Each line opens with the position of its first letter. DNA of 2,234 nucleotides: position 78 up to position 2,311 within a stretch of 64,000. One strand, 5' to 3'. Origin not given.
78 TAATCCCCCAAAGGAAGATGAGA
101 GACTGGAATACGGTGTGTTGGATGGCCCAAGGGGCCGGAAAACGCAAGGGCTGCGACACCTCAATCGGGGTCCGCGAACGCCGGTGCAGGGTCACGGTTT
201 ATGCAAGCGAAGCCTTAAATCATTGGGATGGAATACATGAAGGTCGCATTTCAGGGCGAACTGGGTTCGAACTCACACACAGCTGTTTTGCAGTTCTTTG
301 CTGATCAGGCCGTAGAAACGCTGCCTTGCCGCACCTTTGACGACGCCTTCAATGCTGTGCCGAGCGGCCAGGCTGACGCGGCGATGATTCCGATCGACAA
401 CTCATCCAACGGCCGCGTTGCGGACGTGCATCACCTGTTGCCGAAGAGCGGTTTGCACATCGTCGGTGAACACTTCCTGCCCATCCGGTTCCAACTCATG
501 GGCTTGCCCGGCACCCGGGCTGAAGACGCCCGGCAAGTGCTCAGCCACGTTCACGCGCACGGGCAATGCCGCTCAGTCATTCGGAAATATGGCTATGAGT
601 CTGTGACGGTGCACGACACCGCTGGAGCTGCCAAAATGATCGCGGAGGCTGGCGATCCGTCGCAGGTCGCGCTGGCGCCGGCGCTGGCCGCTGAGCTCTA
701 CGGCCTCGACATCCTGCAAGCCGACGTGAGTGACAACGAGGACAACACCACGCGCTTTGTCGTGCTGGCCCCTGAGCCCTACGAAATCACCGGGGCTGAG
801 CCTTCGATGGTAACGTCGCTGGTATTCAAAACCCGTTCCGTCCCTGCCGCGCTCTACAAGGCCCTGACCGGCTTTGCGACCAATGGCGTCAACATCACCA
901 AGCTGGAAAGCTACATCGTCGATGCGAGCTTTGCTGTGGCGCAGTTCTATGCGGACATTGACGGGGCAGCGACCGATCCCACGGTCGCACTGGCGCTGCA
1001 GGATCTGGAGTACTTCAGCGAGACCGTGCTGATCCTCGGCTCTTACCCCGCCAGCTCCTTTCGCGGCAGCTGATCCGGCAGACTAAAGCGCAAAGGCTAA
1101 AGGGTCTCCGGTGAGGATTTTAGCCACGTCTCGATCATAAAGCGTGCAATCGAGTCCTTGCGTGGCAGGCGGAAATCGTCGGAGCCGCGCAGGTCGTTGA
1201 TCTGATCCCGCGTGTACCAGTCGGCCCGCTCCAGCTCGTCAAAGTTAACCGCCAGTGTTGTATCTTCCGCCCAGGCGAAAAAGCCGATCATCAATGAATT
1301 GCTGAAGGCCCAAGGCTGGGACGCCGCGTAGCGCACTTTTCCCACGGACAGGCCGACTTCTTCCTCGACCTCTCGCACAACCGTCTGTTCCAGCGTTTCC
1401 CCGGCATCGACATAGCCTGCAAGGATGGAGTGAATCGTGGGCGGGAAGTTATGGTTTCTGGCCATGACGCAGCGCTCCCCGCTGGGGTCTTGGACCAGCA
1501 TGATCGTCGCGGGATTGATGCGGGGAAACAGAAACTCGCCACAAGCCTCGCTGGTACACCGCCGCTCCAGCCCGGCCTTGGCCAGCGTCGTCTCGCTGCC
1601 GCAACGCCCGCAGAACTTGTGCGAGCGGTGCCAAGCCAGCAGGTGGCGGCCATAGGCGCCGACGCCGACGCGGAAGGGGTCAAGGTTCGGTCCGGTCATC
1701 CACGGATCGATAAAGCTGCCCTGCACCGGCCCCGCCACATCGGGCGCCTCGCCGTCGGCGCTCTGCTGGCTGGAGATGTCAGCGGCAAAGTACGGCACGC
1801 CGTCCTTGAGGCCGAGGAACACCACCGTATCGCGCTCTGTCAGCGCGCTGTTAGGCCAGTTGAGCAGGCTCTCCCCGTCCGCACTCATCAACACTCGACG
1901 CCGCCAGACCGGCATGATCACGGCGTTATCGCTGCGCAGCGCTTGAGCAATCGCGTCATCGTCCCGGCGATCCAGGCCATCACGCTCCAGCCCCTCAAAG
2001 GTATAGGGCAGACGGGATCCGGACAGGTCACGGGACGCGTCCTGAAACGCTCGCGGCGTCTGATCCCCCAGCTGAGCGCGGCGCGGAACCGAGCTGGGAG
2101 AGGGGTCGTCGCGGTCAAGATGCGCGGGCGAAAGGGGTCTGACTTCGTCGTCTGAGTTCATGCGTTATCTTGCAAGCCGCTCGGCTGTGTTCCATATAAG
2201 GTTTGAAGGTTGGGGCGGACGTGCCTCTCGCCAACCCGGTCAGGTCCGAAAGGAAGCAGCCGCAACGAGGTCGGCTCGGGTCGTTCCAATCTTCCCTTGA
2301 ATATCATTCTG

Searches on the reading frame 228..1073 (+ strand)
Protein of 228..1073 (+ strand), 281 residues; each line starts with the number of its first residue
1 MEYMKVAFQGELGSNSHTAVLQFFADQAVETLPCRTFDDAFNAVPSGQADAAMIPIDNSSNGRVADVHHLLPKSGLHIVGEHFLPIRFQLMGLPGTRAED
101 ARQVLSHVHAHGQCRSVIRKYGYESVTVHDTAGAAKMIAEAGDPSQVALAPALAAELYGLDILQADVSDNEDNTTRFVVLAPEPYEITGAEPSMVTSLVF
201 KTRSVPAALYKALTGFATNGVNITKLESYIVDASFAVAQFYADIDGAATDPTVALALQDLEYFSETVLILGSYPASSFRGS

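Call 55: search_protein_families(library=pfam, proteins=[window:228-1073:+], max_evalue=0.001)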
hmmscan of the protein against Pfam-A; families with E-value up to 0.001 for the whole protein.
window:228-1073:+ (281 aa): 1 family
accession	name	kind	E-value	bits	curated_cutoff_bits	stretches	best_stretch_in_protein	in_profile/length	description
PF00800.23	PDT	-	1.1e-56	191.9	25.2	1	6-183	1-179/181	Prephenate dehydratase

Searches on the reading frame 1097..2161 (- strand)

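Call 55: search_protein_families(library=pfam, proteins=[window:1097-2161:-], max_evalue=0.001)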
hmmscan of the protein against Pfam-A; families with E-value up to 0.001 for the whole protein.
window:1097-2161:- (354 aa): 3 families
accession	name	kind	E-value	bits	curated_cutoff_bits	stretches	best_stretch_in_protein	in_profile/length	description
PF00293.34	NUDIX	-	1.2e-15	58.1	21.1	1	217-324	4-121/134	NUDIX domain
PF09297.16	Zn_ribbon_NUD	-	6.8e-10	38.9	24.8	1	179-210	1-30/32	NADH pyrophosphatase zinc ribbon domain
PF09296.17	NUDIX-like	-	9.6e-07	30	22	1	80-177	2-96/96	NADH pyrophosphatase-like rudimentary NUDIX domain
